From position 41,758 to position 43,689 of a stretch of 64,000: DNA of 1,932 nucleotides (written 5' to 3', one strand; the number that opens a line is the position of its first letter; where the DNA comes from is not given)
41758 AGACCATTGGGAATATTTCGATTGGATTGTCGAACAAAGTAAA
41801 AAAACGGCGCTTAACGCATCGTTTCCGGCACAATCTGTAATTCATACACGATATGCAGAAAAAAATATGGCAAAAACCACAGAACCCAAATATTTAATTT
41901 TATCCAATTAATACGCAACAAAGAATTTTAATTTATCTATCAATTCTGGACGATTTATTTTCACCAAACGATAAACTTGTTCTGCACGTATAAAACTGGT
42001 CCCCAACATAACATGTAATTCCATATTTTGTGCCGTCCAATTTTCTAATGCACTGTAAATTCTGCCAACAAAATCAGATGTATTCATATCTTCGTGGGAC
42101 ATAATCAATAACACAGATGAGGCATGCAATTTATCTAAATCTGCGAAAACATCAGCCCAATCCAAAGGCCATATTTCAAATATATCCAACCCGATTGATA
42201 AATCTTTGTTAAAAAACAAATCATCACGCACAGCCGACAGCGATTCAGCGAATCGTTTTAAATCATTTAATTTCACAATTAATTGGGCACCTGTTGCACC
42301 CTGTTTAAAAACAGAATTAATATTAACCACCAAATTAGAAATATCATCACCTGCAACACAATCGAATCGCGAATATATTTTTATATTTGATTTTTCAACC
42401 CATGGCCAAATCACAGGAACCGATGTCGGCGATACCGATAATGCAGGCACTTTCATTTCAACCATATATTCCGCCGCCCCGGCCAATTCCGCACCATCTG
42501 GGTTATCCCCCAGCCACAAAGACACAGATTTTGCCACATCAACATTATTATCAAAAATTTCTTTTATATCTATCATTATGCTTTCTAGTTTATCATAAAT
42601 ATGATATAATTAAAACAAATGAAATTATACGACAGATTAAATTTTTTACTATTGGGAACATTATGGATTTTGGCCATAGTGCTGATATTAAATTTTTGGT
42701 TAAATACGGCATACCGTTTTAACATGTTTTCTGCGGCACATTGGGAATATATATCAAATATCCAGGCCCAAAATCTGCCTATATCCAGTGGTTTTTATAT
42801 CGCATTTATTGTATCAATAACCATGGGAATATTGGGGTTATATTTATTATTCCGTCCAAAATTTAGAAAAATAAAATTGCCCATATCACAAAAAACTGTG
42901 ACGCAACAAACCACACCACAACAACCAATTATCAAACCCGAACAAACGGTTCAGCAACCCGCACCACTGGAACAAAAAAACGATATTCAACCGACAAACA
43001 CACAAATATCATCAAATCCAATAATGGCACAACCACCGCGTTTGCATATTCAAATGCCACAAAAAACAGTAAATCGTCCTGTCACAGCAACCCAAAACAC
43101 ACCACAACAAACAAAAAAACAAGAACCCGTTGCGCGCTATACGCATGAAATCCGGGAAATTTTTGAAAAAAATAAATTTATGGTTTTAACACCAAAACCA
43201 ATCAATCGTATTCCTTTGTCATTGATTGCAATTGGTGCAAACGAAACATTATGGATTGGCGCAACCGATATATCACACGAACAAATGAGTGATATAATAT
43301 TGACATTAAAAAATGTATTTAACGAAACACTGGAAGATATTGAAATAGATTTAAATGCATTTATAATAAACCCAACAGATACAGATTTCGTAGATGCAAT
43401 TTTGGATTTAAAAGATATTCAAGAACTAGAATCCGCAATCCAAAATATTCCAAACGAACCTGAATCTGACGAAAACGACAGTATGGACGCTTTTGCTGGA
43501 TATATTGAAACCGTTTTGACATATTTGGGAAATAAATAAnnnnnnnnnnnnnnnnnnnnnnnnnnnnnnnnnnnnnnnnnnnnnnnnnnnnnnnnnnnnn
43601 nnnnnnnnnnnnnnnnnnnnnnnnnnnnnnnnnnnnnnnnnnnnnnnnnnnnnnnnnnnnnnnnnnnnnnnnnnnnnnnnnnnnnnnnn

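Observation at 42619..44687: Tightly coupled four-gene operon of unknown function: membrane protein, degenerate-HNH-like protein, unknown protein, ribbon-helix-helix protein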

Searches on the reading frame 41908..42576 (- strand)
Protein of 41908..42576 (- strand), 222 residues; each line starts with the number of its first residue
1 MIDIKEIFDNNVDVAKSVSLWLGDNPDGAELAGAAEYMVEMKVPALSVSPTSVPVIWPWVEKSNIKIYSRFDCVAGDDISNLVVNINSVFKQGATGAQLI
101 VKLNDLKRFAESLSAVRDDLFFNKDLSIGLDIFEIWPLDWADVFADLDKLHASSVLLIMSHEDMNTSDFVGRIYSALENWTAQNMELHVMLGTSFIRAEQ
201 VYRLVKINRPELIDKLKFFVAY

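Call 3: search_protein_families(library=pfam, proteins=[window:41908-42576:-], max_evalue=1)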
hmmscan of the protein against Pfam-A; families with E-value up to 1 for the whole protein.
window:41908-42576:- (222 aa): 0 families

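Call 4: search_protein_families(library=ncbifam, proteins=[window:41908-42576:-], max_evalue=1)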
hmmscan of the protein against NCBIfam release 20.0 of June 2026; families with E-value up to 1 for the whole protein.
window:41908-42576:- (222 aa): 0 families

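Call 5: search_protein_families(library=padloc, proteins=[window:41908-42576:-], max_evalue=1)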
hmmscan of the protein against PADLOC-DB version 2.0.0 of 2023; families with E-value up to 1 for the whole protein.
window:41908-42576:- (222 aa): 0 families

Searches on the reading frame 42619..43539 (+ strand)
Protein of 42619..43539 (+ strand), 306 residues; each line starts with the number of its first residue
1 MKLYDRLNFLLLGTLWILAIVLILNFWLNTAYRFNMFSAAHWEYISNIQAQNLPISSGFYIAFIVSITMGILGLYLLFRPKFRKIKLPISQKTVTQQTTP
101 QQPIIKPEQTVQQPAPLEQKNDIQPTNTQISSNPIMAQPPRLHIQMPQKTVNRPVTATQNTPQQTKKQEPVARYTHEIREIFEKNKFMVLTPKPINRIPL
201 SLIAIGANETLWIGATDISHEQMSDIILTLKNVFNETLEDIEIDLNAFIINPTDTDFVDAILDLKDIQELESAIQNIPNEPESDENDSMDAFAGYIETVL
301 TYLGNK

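Call 3: search_protein_families(library=pfam, proteins=[window:42619-43539:+], max_evalue=1)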
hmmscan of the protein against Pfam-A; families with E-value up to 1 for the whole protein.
window:42619-43539:+ (306 aa): 1 family
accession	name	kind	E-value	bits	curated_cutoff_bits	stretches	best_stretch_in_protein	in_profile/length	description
PF10754.15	DUF2569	-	0.13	13.1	26.5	1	13-81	6-78/143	Protein of unknown function (DUF2569)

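Call 4: search_protein_families(library=ncbifam, proteins=[window:42619-43539:+], max_evalue=1)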
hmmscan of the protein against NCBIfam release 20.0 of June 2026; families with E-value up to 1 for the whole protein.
window:42619-43539:+ (306 aa): 3 families
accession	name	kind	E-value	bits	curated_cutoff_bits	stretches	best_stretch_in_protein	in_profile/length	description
NF051484.1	AGROH133_08824_fam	exception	0.054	13.8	120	1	53-83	5-35/126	AGROH133_08824 family phage infection protein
NF005446.0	PRK07035.1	equivalog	0.12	11.6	373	1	227-280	168-219/255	SDR family oxidoreductase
NF047550.1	LIC_12071_fam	equivalog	0.14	11.4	350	1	60-166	221-318/337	LIC_12071 family protein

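Call 5: search_protein_families(library=padloc, proteins=[window:42619-43539:+], max_evalue=1)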
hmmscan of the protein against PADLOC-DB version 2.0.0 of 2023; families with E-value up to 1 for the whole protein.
window:42619-43539:+ (306 aa): 0 families

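Call 23: find_homologous_proteins(query=window:42619-43536:+, max_evalue=0.001)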
Query window:42619-43536:+ (306 aa): 103 proteins with E <= 0.001 among 704 candidates.
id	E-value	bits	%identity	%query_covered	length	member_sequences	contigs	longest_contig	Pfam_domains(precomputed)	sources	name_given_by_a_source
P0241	2.2e-196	669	99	100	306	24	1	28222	-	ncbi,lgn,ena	-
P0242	2.0e-156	538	80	100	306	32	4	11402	-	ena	-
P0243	1.8e-121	423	65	100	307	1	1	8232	-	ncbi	-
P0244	1.7e-120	420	63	100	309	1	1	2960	-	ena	-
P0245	4.0e-117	409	64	100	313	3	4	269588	-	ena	-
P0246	5.1e-117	408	65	100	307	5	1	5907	-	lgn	-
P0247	1.2e-116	407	64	100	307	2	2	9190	-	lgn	-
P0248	3.9e-115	402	63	100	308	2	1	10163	-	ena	-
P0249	1.2e-107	377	62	100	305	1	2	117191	-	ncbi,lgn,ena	-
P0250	1.9e-103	364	58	100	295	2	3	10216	-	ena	-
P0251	1.5e-102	361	54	100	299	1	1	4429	-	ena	-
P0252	1.6e-101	357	59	100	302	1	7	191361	-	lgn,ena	-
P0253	3.8e-99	350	55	100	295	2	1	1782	-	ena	-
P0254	3.9e-99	349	55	100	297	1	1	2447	-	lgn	-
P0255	8.5e-99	348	54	100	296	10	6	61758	-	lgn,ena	-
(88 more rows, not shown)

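Call 34: search_protein_families(library=pfam, alignment_id=A3, max_evalue=1)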
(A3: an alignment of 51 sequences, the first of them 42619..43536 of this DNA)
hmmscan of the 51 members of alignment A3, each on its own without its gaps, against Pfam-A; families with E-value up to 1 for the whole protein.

A. member 1, window:42619-43536:+ (306 aa): 1 family
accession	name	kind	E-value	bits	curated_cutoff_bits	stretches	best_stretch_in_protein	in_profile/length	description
PF10754.15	DUF2569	-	0.13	13.1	26.5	1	13-81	6-78/143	Protein of unknown function (DUF2569)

B. families by the number of members that match (of 51 scanned): 62 families (the first 25 are shown)
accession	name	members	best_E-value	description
PF10754.15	DUF2569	14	0.0092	Protein of unknown function (DUF2569)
PF03929.21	PepSY_TM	8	0.00042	PepSY-associated TM region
PF20394.4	DUF6688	6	0.0084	DUF6688 N-terminal domain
PF17478.7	VP4_helical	4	0.02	Rotavirus VP4 helical domain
PF01709.26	Transcrip_reg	3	0.007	TACO1/YebC second and third domain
PF24151.2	ArlX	3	0.017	ArlX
PF03707.21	MHYT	2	0.076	Bacterial signalling protein N terminal repeat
PF09930.14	DUF2162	2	0.082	Predicted transporter (DUF2162)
PF25538.1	DUF7922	2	0.15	Domain of unknown function (DUF7922)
PF20990.2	DUF2207_C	2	0.38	Predicted membrane protein (DUF2207) C-terminal domain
PF22570.1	LiaF-TM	2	0.55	LiaF transmembrane domain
PF08920.15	SF3b1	1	0.003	Splicing factor 3B subunit 1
PF00895.25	ATP-synt_8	1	0.0081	ATP synthase protein 8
PF10212.14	PPP1R21_helical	1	0.013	Protein phosphatase 1 regulatory subunit 21, six-helix bundle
PF13967.11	RSN1_TM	1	0.019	Late exocytosis, associated with Golgi transport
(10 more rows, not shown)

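Call 74: predict_structure(alignment_id=A3)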
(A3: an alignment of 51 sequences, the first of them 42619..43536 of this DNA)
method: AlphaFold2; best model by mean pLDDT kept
length: 306 residues; sequences in the alignment: 51
mean_pLDDT: 80.2   pTM: 0.47
mean pLDDT of the five models: 80.2, 79.5, 79.1, 79.0, 77.2
residues with pLDDT >= 90: 152; 70-90: 59; 50-70: 65; < 50: 30
segments of 3 or more residues with pLDDT < 50: 110-113, 117-124, 131-133
pLDDT, mean of each block of 10 residues (from residue 1): 85 96 97 96 96 95 97 88 61 57 53 49 48 55 54 50 61 90 94 91 92 96 95 86 93 93 95 90 67 86 80
secondary structure, 60 per line:
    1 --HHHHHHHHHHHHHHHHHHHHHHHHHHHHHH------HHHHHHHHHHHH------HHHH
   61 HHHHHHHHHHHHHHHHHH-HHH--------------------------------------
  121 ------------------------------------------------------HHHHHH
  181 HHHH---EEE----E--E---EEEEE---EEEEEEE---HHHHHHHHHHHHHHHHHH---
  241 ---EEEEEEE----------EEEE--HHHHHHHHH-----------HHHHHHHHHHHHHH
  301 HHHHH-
elements in order: H3-32 H39-50 H57-78 H175-184 E188-190 E202-206 E210-216 H220-237 E244-250 E261-264 H267-275 H287-305

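Call 95: fold_search(model_id=the predicted structure, library=pdb)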
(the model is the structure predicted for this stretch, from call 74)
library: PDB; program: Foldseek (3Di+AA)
matches with E <= 10: 487; with E <= 0.001: 0
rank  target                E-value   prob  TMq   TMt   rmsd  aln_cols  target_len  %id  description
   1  2vld_B                9.6e-02  0.60  0.20  0.26   7.1       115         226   10  crystal structure of a repair endonuclease from Pyrococcus abyssi (released 2009-05-19)
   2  7ojn_L                1.2e-01  0.21  0.15  0.03  17.1       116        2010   12  Lassa virus L protein in an elongation conformation [ELONGATION] (released 2021-12-01)
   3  9iab_A                1.2e-01  0.30  0.17  0.18  13.8       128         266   12  Structure of the Argonaute-associated Cas4 family protein 1 (ACE1) from Chroococcidiopsis thermalis (CtACE1) (released 2025-04-23)
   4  9iab_B                1.4e-01  0.28  0.16  0.18  13.9       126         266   12  Structure of the Argonaute-associated Cas4 family protein 1 (ACE1) from Chroococcidiopsis thermalis (CtACE1) (released 2025-04-23)
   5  7orl_A                1.5e-01  0.15  0.16  0.03  17.7       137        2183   14  La Crosse virus polymerase at transcription initiation stage (released 2022-02-16)
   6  6klh_A                1.6e-01  0.23  0.18  0.04  16.5       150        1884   10  Dimeric structure of Machupo virus polymerase bound to vRNA promoter (released 2020-03-18)
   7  9iac_A                2.1e-01  0.21  0.16  0.18  13.4       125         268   10  Structure of the Argonaute-associated Cas4 family protein 1 (ACE1) from Microcystis aeruginosa (MaACE1) (released 2025-04-23)
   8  3dnx                  2.5e-01  0.25  0.14  0.25   5.4        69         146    7  SPO1766 protein of unknown function from Silicibacter pomeroyi. (released 2008-09-02)
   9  4miw                  2.7e-01  0.13  0.11  0.17   8.8        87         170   13  High-resolution structure of the N-terminal endonuclease domain of the Lassa virus L polymerase (released 2014-03-19)
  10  6ekr                  3.0e-01  0.25  0.13  0.14   4.1        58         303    7  Crystal structure of Type IIP restriction endonuclease Kpn2I (released 2018-10-10)
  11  8xpo_L                4.2e-01  0.23  0.14  0.03   4.2        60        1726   17  Cryo-EM structure of Lassa virus RdRP elongation complex with the NTP form of compound HNC-1664 bound in the active si (released 2024-12-04)
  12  5mv0_C                4.4e-01  0.09  0.15  0.21  17.6       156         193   12  Structure of an N-terminal domain of a reptarenavirus L protein (released 2017-05-17)
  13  5amr_A                4.4e-01  0.09  0.13  0.03   9.2        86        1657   17  Structure of the La Crosse Bunyavirus polymerase in complex with the 3' viral RNA (released 2015-06-03)
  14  5lts_B                4.7e-01  0.08  0.13  0.19  17.8       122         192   11  Crystal structure of Lymphocytic choriomeningitis mammarenavirus endonuclease Mutant D118A (released 2017-09-13)
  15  7ewy_A                5.4e-01  0.14  0.20  0.31  12.8       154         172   13  Crystal structure of Ebinur Lake virus cap snatching endonuclease (D79A mutant) (released 2022-01-26)
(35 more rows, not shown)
